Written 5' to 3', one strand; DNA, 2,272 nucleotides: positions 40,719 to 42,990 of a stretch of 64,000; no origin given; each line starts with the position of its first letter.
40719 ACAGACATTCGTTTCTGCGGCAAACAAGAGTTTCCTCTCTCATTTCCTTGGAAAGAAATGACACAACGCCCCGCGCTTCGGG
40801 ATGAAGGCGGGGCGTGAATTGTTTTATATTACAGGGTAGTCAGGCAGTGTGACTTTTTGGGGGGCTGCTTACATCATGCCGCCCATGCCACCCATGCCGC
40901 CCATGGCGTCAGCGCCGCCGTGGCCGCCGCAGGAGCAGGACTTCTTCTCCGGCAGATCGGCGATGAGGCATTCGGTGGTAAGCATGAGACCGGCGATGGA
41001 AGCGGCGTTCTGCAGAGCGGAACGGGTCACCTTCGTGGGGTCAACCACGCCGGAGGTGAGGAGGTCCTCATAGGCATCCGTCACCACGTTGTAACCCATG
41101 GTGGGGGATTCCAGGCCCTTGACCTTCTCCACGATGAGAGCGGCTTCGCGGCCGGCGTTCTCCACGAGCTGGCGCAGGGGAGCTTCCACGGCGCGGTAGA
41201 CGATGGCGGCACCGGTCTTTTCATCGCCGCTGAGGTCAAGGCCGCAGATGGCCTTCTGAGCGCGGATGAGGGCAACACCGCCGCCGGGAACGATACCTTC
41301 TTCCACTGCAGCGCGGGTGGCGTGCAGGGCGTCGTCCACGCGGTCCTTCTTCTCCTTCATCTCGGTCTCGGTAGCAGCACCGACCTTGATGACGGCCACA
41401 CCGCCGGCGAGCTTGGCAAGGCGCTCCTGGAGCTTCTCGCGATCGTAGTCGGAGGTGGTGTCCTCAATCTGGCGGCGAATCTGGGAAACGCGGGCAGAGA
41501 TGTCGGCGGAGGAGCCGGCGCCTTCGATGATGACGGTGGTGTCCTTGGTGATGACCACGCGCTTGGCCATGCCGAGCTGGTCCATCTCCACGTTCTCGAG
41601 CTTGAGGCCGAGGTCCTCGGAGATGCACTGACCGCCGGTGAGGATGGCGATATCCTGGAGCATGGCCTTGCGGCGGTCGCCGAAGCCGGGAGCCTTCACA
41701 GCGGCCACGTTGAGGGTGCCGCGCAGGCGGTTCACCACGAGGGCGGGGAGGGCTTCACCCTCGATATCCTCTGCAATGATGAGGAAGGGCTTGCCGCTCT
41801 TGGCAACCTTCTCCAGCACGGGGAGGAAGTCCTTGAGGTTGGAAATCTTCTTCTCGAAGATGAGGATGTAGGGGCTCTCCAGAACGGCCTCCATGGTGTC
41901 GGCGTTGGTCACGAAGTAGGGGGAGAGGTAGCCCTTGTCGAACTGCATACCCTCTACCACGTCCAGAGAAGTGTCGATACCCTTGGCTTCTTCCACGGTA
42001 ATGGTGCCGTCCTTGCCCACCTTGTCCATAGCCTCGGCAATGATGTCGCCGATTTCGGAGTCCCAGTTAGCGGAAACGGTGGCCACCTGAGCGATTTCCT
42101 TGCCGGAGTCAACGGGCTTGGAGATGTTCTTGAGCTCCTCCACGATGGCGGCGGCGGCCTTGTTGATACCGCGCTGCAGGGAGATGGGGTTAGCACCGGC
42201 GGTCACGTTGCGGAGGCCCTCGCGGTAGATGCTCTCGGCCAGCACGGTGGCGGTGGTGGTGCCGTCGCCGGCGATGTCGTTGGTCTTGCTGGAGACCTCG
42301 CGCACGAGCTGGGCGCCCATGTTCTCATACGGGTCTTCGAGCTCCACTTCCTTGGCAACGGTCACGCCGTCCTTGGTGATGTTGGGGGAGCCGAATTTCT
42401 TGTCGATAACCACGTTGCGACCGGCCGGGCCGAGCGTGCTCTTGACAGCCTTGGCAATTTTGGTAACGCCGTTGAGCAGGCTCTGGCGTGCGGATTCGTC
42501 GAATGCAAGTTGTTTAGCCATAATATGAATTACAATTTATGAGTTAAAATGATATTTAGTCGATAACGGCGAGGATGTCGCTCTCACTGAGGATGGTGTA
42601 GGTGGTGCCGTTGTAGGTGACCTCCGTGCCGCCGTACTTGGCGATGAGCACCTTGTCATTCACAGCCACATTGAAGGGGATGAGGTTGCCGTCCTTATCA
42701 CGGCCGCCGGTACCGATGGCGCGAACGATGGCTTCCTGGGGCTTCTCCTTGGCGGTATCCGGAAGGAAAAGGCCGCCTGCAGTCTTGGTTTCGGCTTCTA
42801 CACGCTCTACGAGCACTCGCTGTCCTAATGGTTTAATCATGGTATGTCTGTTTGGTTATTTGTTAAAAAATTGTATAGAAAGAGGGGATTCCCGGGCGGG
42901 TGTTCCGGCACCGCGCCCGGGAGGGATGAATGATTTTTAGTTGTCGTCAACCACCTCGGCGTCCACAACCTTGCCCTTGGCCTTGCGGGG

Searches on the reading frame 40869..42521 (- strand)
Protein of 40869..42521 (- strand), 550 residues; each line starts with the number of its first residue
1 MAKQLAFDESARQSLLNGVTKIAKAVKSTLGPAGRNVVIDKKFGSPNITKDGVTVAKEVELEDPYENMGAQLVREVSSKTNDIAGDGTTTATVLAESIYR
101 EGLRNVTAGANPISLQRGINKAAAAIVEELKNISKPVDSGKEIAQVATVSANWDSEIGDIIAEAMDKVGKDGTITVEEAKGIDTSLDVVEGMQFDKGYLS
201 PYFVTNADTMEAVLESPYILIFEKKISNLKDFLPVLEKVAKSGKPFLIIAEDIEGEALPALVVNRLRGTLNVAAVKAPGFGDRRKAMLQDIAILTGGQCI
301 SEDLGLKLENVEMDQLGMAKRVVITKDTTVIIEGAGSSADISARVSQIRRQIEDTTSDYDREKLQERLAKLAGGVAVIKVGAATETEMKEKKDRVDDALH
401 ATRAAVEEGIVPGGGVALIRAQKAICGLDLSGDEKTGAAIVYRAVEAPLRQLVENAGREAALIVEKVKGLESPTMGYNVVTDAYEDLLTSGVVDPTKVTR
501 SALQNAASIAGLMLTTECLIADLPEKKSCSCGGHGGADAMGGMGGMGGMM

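Call 4: search_protein_families(library=pfam, proteins=[window:40869-42521:-], max_evalue=0.01)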
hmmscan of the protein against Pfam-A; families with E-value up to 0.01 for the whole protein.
window:40869-42521:- (550 aa): 1 family
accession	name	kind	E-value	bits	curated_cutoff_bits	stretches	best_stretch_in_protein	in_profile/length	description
PF00118.29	Cpn60_TCP1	-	1.3e-76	258.7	34.3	1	22-522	1-488/490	TCP-1/cpn60 chaperonin family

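Call 11: find_encoding_contigs(protein=window:40869-42521:-, flank=10000, max_places=10)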
Protein window:40869-42521:- (550 aa): no gene with exactly this product is on record in the collection.

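Call 12: find_related_loci(query=window:40869-42521:-, collection=genome_contigs, flank=10000)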
Query window:40869-42521:- (550 aa) in genome_contigs; peptide patterns used: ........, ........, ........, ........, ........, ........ (x = any residue, [..] = any of these).
600 stretches matched a pattern (row limit reached: there are more); 595 encode a relative of the query (tblastn E <= 1e-3); the best 80 are kept; 80 distinct loci.
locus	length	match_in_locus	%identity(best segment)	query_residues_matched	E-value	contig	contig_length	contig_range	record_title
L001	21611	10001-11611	77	3-538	0e+0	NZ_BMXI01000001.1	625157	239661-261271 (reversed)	Roseibacillus persicicus strain KCTC 12988 sequence01, whole genome shotgun sequence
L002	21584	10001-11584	79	1-529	0e+0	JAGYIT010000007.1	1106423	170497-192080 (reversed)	MAG: Akkermansiaceae bacterium isolate M30B22 contig_4092, whole genome shotgun sequence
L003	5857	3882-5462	79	1-528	0e+0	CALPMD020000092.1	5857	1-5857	MAG: Akkermansia muciniphila isolate HRS-ES7-bin-77 genome assembly, contig: HRS-ES7-C8750, whole genome shotgun sequenc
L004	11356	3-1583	79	1-528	0e+0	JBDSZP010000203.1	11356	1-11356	MAG: Luteolibacter sp. isolate cluster1_bin.89 k127_5531124, whole genome shotgun sequence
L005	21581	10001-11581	79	1-528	0e+0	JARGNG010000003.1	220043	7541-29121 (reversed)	MAG: Verrucomicrobiales bacterium isolate bin_ak_oxhcr2.018 NODE_49_length_220043_cov_15.124516, whole genome shotgun se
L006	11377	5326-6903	79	1-527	0e+0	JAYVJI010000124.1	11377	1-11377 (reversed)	MAG: Verrucomicrobiota bacterium isolate GL53_Down_concoct_97 GL53_Down_concoct_97_123, whole genome shotgun sequence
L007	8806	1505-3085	77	2-529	0e+0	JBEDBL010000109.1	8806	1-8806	MAG: Verrucomicrobiota bacterium isolate NASQAN2014_085_A_bin.4 scaffold_000153, whole genome shotgun sequence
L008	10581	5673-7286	76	2-539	0e+0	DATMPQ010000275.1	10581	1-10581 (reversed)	MAG TPA_asm: Chthoniobacterales bacterium isolate SMAG_U12906 k141_3148279, whole genome shotgun sequence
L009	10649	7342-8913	77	1-527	0e+0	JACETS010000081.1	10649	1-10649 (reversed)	MAG: Verrucomicrobiales bacterium isolate MCMED-G48 Verrucomicrobiales-MCMED-G48-C81, whole genome shotgun sequence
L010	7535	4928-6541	76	2-545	0e+0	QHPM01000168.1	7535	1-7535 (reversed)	MAG: Verrucomicrobia bacterium isolate AV29 14_0919_09_20cm_scaffold_3675_curated, whole genome shotgun sequence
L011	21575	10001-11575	75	2-527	0e+0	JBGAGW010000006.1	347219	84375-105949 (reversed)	MAG: Limisphaerales bacterium isolate MAG_MBR_H125.2 MBRH125-2_opera_contig_224, whole genome shotgun sequence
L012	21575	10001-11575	73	2-527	0e+0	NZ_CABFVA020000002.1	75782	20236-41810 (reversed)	Methylacidimicrobium tartarophylax isolate 4A MAMT_2, whole genome shotgun sequence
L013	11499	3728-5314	72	1-530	0e+0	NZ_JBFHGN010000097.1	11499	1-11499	MAG: Pontiella sp. isolate Mix_sand07.2021.05.G.155 k141_2916123_length_11499_cov_10.0000, whole genome shotgun sequence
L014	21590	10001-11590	73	2-530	0e+0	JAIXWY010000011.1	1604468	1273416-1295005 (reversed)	MAG: Opitutaceae bacterium isolate D4_MAG_00034 pond_D4_MAG_00034_000000000014, whole genome shotgun sequence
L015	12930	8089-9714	70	1-549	0e+0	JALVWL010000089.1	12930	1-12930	MAG: Candidatus Omnitrophota bacterium isolate M10_metabat2_scaf2bin.014 M10_NODE_2344_length_12930_cov_2.117316, whole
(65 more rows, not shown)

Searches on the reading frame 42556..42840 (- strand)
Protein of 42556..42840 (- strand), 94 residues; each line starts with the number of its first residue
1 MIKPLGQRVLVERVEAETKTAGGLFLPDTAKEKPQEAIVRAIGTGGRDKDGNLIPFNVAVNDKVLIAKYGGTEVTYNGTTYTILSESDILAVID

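Call 13: find_encoding_contigs(protein=window:42556-42840:-, flank=10000, max_places=10)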
Protein window:42556-42840:- (94 aa): 22 contigs read that carry it; 10 places shown.
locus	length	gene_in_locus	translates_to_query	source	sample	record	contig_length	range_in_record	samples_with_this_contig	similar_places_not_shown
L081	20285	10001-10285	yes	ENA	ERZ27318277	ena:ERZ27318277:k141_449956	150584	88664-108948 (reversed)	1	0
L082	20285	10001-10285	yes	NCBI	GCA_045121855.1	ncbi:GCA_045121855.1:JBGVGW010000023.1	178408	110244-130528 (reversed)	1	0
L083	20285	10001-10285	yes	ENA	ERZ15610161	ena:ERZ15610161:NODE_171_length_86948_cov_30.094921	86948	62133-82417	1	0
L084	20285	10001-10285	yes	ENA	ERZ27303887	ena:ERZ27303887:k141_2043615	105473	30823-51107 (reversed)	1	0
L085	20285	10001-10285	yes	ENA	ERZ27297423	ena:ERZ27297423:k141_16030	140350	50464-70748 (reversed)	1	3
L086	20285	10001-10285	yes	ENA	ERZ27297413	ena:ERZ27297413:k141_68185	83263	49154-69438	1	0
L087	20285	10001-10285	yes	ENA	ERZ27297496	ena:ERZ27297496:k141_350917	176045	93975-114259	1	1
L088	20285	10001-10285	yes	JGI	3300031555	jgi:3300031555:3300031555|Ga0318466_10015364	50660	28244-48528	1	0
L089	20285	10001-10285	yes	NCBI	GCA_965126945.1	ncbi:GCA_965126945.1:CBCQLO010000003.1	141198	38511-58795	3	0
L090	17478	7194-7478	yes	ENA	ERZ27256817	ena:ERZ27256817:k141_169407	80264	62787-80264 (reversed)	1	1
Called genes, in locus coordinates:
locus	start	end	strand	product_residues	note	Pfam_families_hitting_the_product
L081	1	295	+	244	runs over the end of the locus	PF00005:ABC_tran, PF13304:AAA_21 (faint)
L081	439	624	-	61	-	-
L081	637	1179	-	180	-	PF00210:Ferritin (faint), PF02915:Rubrerythrin, PF23458:DUF7130 (weak), PF21349:RUBY_RBDX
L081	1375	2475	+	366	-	PF01476:LysM, PF22310:NMB0315_dom_I (faint), PF23446:LysM1_NFP_LYK (faint), PF23472:LysM2_CERK1_LYK3_4_5 (faint), PF23577:LysM_RLK (faint), PF01476:LysM, PF23473:LysM3_LYK4_5 (weak), PF01476:LysM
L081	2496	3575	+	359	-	PF23473:LysM3_LYK4_5 (faint), PF01476:LysM, PF23446:LysM1_NFP_LYK (faint), PF23577:LysM_RLK (faint), PF01476:LysM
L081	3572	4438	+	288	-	PF03734:YkuD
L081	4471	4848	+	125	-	-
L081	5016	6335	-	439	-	PF00155:Aminotran_1_2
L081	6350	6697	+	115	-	-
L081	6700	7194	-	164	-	-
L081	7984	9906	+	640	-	PF00012:HSP70, PF06723:MreB_Mbl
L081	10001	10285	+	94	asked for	PF00166:Cpn10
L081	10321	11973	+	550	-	PF00118:Cpn60_TCP1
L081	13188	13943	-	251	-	-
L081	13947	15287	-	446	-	-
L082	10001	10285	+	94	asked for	PF00166:Cpn10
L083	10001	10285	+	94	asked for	PF00166:Cpn10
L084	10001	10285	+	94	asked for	PF00166:Cpn10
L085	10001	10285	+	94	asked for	PF00166:Cpn10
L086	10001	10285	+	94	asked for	PF00166:Cpn10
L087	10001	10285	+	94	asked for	PF00166:Cpn10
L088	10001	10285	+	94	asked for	PF00166:Cpn10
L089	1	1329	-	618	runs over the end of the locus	PF04851:ResIII (weak), PF00270:DEAD, PF00271:Helicase_C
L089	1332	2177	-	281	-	PF01734:Patatin, PF19890:DUF6363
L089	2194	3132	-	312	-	PF00294:PfkB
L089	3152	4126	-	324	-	PF00579:tRNA-synt_1b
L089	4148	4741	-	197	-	PF00578:AhpC-TSA (weak), PF00085:Thioredoxin, PF13098:Thioredoxin_2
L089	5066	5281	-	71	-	-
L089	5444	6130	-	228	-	-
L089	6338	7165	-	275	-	-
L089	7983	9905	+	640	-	PF00012:HSP70, PF06723:MreB_Mbl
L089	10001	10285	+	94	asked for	PF00166:Cpn10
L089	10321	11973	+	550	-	PF00118:Cpn60_TCP1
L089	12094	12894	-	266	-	-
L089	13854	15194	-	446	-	-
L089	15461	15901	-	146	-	-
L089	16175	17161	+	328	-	PF00589:Phage_integrase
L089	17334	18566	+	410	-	PF13173:AAA_14, PF13635:DUF4143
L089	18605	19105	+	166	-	-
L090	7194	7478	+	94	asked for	PF00166:Cpn10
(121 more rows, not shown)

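Call 89: search_protein_families(library=pfam, proteins=[L089:15461-15901:-, L089:13854-15194:-, L089:12094-12894:-], max_evalue=0.01)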
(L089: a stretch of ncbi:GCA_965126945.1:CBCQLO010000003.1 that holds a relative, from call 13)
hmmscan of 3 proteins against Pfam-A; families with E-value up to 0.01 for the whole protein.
L089:15461-15901:- (146 aa): 0 families

L089:13854-15194:- (446 aa): 1 family
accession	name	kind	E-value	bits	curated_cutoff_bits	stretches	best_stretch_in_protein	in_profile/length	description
PF22746.1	SHOCT-like_DUF2089-C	-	0.0028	17.7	27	1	88-107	4-23/32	SHOCT-like domain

L089:12094-12894:- (266 aa): 0 families
